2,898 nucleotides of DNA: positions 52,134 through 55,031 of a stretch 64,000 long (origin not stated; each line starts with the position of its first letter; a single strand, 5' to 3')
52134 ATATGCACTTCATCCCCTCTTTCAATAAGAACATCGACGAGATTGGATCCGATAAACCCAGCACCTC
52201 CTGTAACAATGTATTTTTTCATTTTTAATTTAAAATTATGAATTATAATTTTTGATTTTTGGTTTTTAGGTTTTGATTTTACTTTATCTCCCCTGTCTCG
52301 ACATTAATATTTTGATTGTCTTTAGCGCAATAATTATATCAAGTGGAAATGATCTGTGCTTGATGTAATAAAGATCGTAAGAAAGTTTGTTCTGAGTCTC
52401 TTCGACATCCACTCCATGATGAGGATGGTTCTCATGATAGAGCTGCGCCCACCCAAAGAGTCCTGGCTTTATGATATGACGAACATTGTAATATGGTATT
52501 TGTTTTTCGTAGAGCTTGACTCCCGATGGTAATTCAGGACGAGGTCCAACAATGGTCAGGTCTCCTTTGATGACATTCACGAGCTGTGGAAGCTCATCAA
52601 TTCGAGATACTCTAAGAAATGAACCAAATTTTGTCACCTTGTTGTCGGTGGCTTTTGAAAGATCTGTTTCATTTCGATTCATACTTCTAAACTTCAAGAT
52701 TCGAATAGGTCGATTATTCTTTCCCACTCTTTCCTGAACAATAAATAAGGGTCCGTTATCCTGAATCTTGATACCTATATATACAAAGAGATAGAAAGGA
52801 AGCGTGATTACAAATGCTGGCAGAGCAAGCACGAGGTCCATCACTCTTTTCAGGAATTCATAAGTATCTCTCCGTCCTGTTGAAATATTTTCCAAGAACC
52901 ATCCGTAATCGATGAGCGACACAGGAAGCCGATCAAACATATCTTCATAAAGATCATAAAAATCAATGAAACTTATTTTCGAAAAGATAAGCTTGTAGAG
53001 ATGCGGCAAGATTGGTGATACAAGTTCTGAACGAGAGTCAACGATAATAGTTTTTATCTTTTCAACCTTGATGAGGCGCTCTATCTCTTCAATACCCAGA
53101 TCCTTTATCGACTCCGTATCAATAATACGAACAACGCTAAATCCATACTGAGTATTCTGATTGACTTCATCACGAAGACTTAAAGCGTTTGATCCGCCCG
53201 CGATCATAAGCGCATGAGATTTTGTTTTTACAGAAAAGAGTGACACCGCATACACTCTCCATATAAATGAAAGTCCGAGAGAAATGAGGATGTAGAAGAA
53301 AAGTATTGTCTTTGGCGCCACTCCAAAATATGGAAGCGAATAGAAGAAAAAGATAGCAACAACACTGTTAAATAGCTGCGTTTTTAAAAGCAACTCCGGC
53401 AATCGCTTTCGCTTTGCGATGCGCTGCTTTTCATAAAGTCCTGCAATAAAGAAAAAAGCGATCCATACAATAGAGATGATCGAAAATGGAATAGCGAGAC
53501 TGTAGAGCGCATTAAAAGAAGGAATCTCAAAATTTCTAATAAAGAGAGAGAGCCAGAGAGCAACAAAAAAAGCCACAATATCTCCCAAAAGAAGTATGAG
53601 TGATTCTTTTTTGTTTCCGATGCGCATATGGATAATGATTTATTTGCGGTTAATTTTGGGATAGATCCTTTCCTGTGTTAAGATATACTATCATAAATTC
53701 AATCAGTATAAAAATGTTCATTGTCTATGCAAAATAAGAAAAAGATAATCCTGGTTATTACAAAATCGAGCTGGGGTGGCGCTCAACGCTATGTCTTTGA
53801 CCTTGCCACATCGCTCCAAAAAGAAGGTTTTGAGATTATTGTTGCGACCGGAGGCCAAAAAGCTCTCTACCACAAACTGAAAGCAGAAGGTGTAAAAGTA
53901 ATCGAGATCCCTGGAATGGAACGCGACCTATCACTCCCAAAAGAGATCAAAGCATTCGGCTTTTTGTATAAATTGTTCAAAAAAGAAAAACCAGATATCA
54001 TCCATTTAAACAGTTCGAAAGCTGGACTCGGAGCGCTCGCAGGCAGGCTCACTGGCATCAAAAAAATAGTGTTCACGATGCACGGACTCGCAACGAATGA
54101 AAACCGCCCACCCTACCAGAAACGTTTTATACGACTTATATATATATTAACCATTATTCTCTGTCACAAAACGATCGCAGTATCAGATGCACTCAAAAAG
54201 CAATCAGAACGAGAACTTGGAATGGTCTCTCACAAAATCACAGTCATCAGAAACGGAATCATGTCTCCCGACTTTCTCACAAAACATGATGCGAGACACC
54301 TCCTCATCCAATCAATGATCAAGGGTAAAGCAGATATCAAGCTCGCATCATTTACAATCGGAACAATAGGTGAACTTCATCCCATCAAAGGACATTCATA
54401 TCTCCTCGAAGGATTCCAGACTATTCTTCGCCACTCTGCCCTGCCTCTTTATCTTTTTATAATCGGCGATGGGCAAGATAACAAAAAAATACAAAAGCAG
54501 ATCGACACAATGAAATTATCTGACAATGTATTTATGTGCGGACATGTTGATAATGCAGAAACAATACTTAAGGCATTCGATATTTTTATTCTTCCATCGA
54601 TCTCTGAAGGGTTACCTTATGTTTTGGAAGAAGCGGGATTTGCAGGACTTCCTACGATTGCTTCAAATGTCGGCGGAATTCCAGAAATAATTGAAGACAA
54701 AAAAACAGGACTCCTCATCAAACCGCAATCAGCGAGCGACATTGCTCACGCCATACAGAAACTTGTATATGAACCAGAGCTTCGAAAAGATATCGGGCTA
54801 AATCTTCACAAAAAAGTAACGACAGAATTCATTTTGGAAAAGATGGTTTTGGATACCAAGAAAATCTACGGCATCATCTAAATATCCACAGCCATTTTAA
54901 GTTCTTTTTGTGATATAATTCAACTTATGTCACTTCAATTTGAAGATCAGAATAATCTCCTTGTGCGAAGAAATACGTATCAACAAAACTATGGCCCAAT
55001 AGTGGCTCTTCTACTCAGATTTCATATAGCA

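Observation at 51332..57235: Surface-glycan gene set next to a giant Cys-rich pilin-like protein: candidate glycosylated, disulfide-knotted pilus appendage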

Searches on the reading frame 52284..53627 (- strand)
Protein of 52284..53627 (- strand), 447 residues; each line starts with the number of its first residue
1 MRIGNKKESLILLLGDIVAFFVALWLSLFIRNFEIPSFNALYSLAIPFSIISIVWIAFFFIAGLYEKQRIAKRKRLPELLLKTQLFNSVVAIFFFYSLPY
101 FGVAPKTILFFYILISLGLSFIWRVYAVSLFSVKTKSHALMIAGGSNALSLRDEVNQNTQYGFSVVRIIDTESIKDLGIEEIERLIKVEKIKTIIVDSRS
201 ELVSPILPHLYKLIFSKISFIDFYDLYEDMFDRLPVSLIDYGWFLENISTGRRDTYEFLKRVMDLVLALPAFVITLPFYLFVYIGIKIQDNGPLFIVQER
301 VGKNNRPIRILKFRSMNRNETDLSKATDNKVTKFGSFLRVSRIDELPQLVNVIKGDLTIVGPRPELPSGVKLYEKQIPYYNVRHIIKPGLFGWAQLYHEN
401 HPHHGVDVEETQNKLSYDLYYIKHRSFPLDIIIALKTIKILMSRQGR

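Call 3: search_protein_families(library=pfam, proteins=[window:52284-53627:-], max_evalue=0.01)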
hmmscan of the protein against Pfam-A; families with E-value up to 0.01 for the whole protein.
window:52284-53627:- (447 aa): 2 families
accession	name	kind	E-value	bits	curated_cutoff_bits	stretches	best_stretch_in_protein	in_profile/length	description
PF02397.22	Bac_transf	-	2.7e-55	187.1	27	1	260-442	1-178/179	Bacterial sugar transferase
PF13727.12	CoA_binding_3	-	2.5e-05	24.8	25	1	61-203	2-142/175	CoA-binding domain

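Call 4: search_protein_families(library=ncbifam, proteins=[window:52284-53627:-], max_evalue=0.01)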
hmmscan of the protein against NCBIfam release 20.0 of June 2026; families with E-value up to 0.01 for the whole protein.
window:52284-53627:- (447 aa): 10 families
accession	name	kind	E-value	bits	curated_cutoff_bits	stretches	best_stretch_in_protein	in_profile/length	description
TIGR03025.1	EPS_sugtrans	subfamily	9.4e-87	292.1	295.55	1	15-446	2-443/445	exopolysaccharide biosynthesis polyprenyl glycosylphosphotransferase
TIGR03013.1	EpsB_2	subfamily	9.6e-77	258.9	393.35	1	16-446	3-441/443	TIGR03013 family XrtA/PEP-CTERM system glycosyltransferase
TIGR03023.1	WcaJ_sugtrans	equivalog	1.7e-72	245.2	410.75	1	15-440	2-445/453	undecaprenyl-phosphate glucose phosphotransferase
TIGR03022.1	WbaP_sugtrans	subfamily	8.1e-48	163.8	403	1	12-446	1-454/456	undecaprenyl-phosphate galactose phosphotransferase WbaP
NF007518.0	PRK10124.1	equivalog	2.3e-39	135.4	684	1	257-438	271-454/464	undecaprenyl-phosphate glucose phosphotransferase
NF050817.1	PolSacchBiosHfsE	equivalog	7.2e-39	133.8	750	1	257-442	269-460/467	polysaccharide biosynthesis protein HfsE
NF052601.1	undeca_RfbP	equivalog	1.7e-37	129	330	2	325-443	129-237/244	undecaprenyl-phosphate galactose phosphotransferase family protein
NF041877.1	EPS_EpsZ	equivalog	2e-29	102.6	800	1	253-446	259-457/459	exopolysaccharide biosynthesis polyisoprenyl-phosphate hexose-1-phosphate transferase EpsZ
NF011751.0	PRK15204.1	equivalog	2.9e-25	88.8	907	1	255-446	275-474/476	undecaprenyl-phosphate galactose phosphotransferase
NF045514.1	glycotran_HepC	equivalog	2.2e-18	66.4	140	1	253-364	110-211/220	heterocyst development glycosyltransferase HepC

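Call 26: find_related_loci(query=A3, collection=metagenome_contigs, flank=10000)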
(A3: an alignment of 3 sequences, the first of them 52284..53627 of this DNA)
Query A3 (447 aa) in metagenome_contigs; peptide patterns used: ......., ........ (x = any residue, [..] = any of these).
208 stretches matched a pattern; 81 encode a relative of the query (tblastn E <= 1e-3); the best 80 are kept; 80 distinct loci.
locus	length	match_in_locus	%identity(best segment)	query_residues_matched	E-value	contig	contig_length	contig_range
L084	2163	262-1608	52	1-447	3e-166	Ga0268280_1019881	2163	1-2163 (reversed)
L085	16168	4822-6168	52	1-447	6e-155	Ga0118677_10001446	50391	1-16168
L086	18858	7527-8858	52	5-446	5e-154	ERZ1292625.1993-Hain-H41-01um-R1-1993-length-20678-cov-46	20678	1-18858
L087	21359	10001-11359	51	1-447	9e-154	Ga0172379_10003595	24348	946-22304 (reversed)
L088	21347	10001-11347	54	1-447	1e-151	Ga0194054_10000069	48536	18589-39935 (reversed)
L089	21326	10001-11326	51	1-446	3e-151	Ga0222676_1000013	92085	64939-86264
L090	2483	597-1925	51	1-446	2e-160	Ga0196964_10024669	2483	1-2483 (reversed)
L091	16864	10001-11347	51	1-447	2e-149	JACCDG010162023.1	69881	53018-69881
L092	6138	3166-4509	48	1-447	3e-149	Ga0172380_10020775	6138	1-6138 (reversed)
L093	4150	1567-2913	53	1-447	1e-151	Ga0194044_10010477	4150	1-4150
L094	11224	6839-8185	51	1-447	5e-148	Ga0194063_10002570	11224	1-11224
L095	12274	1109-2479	49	1-447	2e-147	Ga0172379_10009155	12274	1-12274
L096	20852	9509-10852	50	2-447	1e-147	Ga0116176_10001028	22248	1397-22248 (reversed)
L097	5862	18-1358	49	1-447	1e-148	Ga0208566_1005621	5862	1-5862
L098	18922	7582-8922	49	1-447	1e-147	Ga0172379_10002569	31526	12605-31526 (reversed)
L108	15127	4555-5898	48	1-446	2e-144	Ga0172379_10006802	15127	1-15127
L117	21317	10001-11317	49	5-446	1e-141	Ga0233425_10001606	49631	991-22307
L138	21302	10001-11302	43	18-447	1e-114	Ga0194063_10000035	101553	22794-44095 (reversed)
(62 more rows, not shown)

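Call 73: search_protein_families(library=pfam, proteins=[L117:11360-12370:+, L117:12352-13542:+, L117:13547-15289:+, L117:15246-16049:+, L117:16065-17105:+, L117:16915-18192:+, L138:3024-9896:+, L108:8358-12152:+, L108:6022-7260:+, L108:7406-8224:+], max_evalue=0.001)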
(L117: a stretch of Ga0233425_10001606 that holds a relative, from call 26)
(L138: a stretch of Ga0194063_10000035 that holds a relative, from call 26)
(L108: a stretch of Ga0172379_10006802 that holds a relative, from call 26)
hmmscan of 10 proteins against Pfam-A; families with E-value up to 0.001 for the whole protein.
L117:11360-12370:+ (336 aa): 6 families
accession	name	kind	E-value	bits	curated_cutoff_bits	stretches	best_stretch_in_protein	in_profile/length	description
PF00534.26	Glycos_transf_1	-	4.8e-40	137.3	26.4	1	159-312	14-170/172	Glycosyl transferases group 1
PF13692.12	Glyco_trans_1_4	-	4.7e-33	114.9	27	1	162-300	3-142/142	Glycosyl transferases group 1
PF20706.3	GT4-conflict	-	2.1e-15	57.1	26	1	104-288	137-340/385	Family 4 Glycosyltransferase in conflict systems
PF13439.12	Glyco_transf_4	-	5.6e-15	56.2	28.5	1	43-142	53-162/170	Glycosyltransferase Family 4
PF13579.12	Glyco_trans_4_4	-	2.4e-11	44.7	29.7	1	42-142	51-155/158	Glycosyl transferase 4-like domain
PF13524.12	Glyco_trans_1_2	-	8e-06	26.3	25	1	182-317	5-131/144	Glycosyl transferase-like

L117:12352-13542:+ (396 aa): 6 families
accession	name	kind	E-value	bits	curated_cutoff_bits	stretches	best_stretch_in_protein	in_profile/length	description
PF04138.20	GtrA_DPMS_TM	-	9.6e-21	74.6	26.1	1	22-137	1-117/117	GtrA/DPMS, transmembrane domain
PF13489.12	Methyltransf_23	-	1.2e-19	71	27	1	173-323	5-161/164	Methyltransferase domain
PF08241.18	Methyltransf_11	-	5.2e-12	46.7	21.2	1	193-285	1-95/95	Methyltransferase domain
PF08242.18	Methyltransf_12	-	8.1e-11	43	30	1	193-283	1-98/98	Methyltransferase domain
PF13649.12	Methyltransf_25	-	5e-10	40.4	27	1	193-281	2-97/97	Methyltransferase domain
PF13847.12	Methyltransf_31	-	1e-08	35.4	27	1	193-289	8-113/145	Methyltransferase domain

L117:13547-15289:+ (580 aa): 0 families

L117:15246-16049:+ (267 aa): 2 families
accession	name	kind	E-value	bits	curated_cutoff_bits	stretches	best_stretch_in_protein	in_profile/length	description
PF00535.33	Glycos_transf_2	-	5.3e-26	92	23.3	1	19-189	1-168/168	Glycosyl transferase family 2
PF13641.12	Glyco_tranf_2_3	-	0.00011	22.8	27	1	16-125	1-111/230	Glycosyltransferase like family 2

L117:16065-17105:+ (346 aa): 3 families
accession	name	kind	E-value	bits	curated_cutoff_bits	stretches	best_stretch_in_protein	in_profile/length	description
PF13692.12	Glyco_trans_1_4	-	3.4e-12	47.3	27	1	168-308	2-140/142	Glycosyl transferases group 1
PF00534.26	Glycos_transf_1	-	3.4e-10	40.2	26.4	1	168-316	16-164/172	Glycosyl transferases group 1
PF13524.12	Glyco_trans_1_2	-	1.8e-06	28.4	25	1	206-319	22-123/144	Glycosyl transferase-like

L117:16915-18192:+ (425 aa): 4 families
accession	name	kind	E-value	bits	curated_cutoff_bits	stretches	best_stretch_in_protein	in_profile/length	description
PF00534.26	Glycos_transf_1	-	2e-12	47.5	26.4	1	237-391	7-162/172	Glycosyl transferases group 1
PF13692.12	Glyco_trans_1_4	-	4.4e-12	46.9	27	1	246-387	2-142/142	Glycosyl transferases group 1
PF13439.12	Glyco_transf_4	-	4.7e-09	36.9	28.5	1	77-232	8-170/170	Glycosyltransferase Family 4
PF13579.12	Glyco_trans_4_4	-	0.00014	22.7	29.7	1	76-227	6-158/158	Glycosyl transferase 4-like domain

L138:3024-9896:+ (2290 aa): 8 families
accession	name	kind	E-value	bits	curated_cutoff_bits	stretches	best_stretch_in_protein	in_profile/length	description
PF04616.20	Glyco_hydro_43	-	2.1e-33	116.3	32.2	2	1327-1592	19-287/288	Glycosyl hydrolases family 43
PF13287.12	Fn3_assoc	-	7.2e-22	77.7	23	2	198-262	1-56/59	Fn3 associated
PF13290.12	CHB_HEX_C_1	-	7.3e-22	77.5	22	2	187-261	1-66/67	Chitobiase/beta-hexosaminidase C-terminal domain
PF17957.7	Big_7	-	8.9e-22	78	24.1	2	862-929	1-68/70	Bacterial Ig domain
PF19077.6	Big_13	-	1.6e-20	73.9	27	1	1708-1805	4-102/102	Bacterial Ig-like domain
PF01471.23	PG_binding_1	-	8.8e-12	45.5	23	1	2222-2282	2-53/57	Putative peptidoglycan binding domain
PF22633.2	F5_F8_type_C_2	-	2.7e-10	41.2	27.8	1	1086-1159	2-72/91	NedA-like, galactose-binding domain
PF13750.12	Big_3_3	-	0.00024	21.3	27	0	1764-1814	1-52/157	Bacterial Ig-like domain (group 3)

L108:8358-12152:+ (1264 aa): 0 families

L108:6022-7260:+ (412 aa): 3 families
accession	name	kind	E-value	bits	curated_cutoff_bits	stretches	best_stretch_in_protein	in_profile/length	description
PF00464.25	SHMT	-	7.4e-158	525.8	27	1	3-380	1-399/399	Serine hydroxymethyltransferase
PF00155.27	Aminotran_1_2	-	1.5e-12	47.9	19.7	1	75-368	49-354/361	Aminotransferase class I and II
PF01212.27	Beta_elim_lyase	-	3.8e-09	36.7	27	1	75-314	39-285/288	Beta-eliminating lyase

L108:7406-8224:+ (272 aa): 2 families
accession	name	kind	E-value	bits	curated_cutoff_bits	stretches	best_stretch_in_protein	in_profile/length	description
PF02882.25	THF_DHG_CYH_C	-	6.2e-39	133.3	27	1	126-269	9-154/160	Tetrahydrofolate dehydrogenase/cyclohydrolase, NAD(P)-binding domain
PF00763.28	THF_DHG_CYH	-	9.6e-29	100.4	32.8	1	4-115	1-115/115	Tetrahydrofolate dehydrogenase/cyclohydrolase, catalytic domain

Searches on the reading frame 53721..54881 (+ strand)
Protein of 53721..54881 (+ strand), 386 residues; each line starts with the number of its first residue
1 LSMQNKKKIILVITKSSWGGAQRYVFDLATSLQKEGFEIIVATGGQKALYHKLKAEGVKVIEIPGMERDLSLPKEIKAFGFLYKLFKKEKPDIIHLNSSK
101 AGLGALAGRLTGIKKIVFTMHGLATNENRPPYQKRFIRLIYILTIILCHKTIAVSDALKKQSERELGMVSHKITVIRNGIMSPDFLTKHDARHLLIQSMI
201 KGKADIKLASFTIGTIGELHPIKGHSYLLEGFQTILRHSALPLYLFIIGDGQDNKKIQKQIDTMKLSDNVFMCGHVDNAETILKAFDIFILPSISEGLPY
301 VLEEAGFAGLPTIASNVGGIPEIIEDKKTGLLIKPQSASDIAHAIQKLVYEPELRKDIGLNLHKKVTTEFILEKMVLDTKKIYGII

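Call 3: search_protein_families(library=pfam, proteins=[window:53721-54881:+], max_evalue=0.01)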
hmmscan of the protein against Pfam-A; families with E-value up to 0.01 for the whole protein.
window:53721-54881:+ (386 aa): 7 families
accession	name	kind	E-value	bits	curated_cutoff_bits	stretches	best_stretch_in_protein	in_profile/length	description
PF00534.26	Glycos_transf_1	-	2.3e-36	125.3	26.4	1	203-361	8-168/172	Glycosyl transferases group 1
PF13692.12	Glyco_trans_1_4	-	7.5e-33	114.2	27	1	211-349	2-140/142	Glycosyl transferases group 1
PF13439.12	Glyco_transf_4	-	3.5e-26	92.7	28.5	1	18-180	1-166/170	Glycosyltransferase Family 4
PF13579.12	Glyco_trans_4_4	-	3.5e-16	60.4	29.7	1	19-179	1-158/158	Glycosyl transferase 4-like domain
PF13477.12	Glyco_trans_4_2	-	9e-14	52.3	23.4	1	22-136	10-123/139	Glycosyl transferase 4-like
PF20706.3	GT4-conflict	-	0.00073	19.1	26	1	216-357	203-363/385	Family 4 Glycosyltransferase in conflict systems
PF16994.11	Glyco_trans_4_5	-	0.0058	16.8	26.6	0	7-63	3-60/172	Glycosyl-transferase family 4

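Call 4: search_protein_families(library=ncbifam, proteins=[window:53721-54881:+], max_evalue=0.01)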
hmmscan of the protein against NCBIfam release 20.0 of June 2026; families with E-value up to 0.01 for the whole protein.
window:53721-54881:+ (386 aa): 36 families (the best 25 are shown)
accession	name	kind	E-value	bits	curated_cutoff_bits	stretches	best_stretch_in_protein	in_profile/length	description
TIGR03088.1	stp2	hypoth_equivalog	7e-51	173.4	409.05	1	7-383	2-370/374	TIGR03088 family PEP-CTERM/XrtA system glycosyltransferase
TIGR03999.1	thiol_BshA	equivalog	1.7e-30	106.2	273.7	1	78-383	72-370/375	N-acetyl-alpha-D-glucosaminyl L-malate synthase BshA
NF041876.1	EPS_EpsE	equivalog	4.6e-28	98.6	400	1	209-371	213-381/389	exopolysaccharide biosynthesis GT4 family glycosyltransferase EpsE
NF047684.1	TeichurnBiosyTuaC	equivalog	2.9e-26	92.3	550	1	115-381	134-384/391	teichuronic acid biosynthesis protein TuaC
NF011726.0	PRK15179.1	equivalog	1.1e-20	73.6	733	1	72-383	381-691/694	Vi polysaccharide biosynthesis protein TviE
TIGR02149.1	glgA_Coryne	subfamily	1.3e-20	73.9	302.4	1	18-383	15-387/391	glycogen synthase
TIGR04157.1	glyco_rSAM_CFB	subfamily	5.4e-18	65.2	400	1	147-382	169-405/406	TIGR04157 family glycosyltransferase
TIGR04063.1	stp3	hypoth_equivalog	6.6e-18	64.8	442.05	1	142-383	145-392/397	TIGR04063 family PEP-CTERM/XrtA system glycosyltransferase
NF038295.1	EPS_HpsP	equivalog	3.8e-17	62.4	550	1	18-383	13-384/388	hormogonium polysaccharide biosynthesis glycosyltransferase HpsP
NF050056.1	ProtGlycPglH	equivalog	4.2e-15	55.7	600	1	216-366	185-334/354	GalNAc-alpha-(1->4)-GalNAc-alpha-(1->3)-diNAcBac-PP-undecaprenol alpha-1,4-N-acetyl-D-galactosaminyltransferase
TIGR04047.1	MSMEG_0565_glyc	hypoth_equivalog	2.1e-14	53.4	259.85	1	26-354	19-344/373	MSMEG_0565 family glycosyltransferase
TIGR03449.1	mycothiol_MshA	equivalog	2.5e-14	53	462.5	1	19-364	21-382/406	D-inositol-3-phosphate glycosyltransferase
NF007396.0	PRK09922.1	equivalog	4.5e-14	52.1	385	1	67-350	63-325/361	lipopolysaccharide 1,6-galactosyltransferase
NF041010.1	glycosy_Agl16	equivalog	2.7e-13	49.5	575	1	115-384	106-349/352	glycosylation protein Agl16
NF038229.1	Glyco4_Geo_Pelo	equivalog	1.4e-12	47.3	400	1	151-376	113-326/338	GPMC system family 4 glycosyltransferase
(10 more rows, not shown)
